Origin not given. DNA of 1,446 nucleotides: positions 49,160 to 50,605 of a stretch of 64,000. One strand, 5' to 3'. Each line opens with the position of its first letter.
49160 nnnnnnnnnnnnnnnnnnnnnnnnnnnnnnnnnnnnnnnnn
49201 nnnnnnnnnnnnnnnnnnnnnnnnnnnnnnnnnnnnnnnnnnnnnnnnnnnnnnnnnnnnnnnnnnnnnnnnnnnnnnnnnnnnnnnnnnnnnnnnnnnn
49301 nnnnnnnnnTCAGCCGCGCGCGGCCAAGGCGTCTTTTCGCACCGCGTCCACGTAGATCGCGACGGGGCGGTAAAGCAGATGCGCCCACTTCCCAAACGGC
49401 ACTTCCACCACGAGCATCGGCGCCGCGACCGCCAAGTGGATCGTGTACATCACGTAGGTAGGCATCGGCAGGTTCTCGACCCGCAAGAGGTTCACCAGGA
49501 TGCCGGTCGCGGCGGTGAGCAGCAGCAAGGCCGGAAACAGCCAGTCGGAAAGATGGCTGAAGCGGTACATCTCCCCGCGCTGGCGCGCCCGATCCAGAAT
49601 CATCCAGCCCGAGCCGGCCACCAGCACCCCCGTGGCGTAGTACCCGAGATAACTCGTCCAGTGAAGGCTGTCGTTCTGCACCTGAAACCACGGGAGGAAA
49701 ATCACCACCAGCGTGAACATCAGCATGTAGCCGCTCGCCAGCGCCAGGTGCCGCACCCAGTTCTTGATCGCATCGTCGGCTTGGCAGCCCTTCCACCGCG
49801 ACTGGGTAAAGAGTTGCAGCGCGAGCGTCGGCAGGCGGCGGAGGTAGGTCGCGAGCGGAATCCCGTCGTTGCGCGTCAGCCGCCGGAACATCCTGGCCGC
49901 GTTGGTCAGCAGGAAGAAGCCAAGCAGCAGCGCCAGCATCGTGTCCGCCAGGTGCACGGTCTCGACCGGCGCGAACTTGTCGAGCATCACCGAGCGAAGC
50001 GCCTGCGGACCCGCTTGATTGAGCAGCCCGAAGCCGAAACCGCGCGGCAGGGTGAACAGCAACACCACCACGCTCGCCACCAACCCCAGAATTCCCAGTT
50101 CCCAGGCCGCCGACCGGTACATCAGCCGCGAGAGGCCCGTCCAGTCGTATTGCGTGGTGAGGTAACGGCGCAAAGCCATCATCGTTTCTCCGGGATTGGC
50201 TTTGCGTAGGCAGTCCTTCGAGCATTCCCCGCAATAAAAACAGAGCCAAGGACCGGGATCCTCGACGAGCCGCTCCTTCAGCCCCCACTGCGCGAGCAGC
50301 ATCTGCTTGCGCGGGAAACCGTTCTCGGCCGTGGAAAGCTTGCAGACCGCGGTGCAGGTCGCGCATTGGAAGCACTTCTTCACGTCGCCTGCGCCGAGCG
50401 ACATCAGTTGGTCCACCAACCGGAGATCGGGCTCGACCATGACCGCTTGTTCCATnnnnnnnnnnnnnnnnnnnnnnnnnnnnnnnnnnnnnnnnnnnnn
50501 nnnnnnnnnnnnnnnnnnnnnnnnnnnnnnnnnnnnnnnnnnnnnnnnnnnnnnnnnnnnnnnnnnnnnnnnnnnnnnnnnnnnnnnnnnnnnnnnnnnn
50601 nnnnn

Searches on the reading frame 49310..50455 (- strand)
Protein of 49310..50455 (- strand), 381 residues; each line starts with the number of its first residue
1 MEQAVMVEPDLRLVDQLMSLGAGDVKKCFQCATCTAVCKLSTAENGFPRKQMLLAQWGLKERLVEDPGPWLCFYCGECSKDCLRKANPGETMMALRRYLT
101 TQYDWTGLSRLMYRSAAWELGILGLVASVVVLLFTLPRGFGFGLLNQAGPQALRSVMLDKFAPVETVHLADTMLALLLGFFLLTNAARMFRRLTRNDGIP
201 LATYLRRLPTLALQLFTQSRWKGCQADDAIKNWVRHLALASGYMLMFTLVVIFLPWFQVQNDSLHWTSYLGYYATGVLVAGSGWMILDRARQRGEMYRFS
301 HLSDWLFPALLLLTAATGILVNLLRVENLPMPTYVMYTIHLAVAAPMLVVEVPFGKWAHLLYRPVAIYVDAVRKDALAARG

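Call 3: search_protein_families(library=pfam, proteins=[window:49310-50455:-], max_evalue=0.01)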
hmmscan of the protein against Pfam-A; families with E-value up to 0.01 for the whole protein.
window:49310-50455:- (381 aa): 4 families
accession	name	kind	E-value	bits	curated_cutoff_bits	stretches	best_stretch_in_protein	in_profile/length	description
PF13183.11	Fer4_8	-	1.3e-06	29.2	27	1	25-83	2-65/68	4Fe-4S dicluster domain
PF13187.11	Fer4_9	-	8.1e-06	26.2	27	1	27-85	1-50/52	4Fe-4S dicluster domain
PF13534.11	Fer4_17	-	8.2e-05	23.5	22.2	1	27-82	1-56/61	4Fe-4S dicluster domain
PF12838.12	Fer4_7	-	0.0023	18.8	27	1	27-85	1-51/52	4Fe-4S dicluster domain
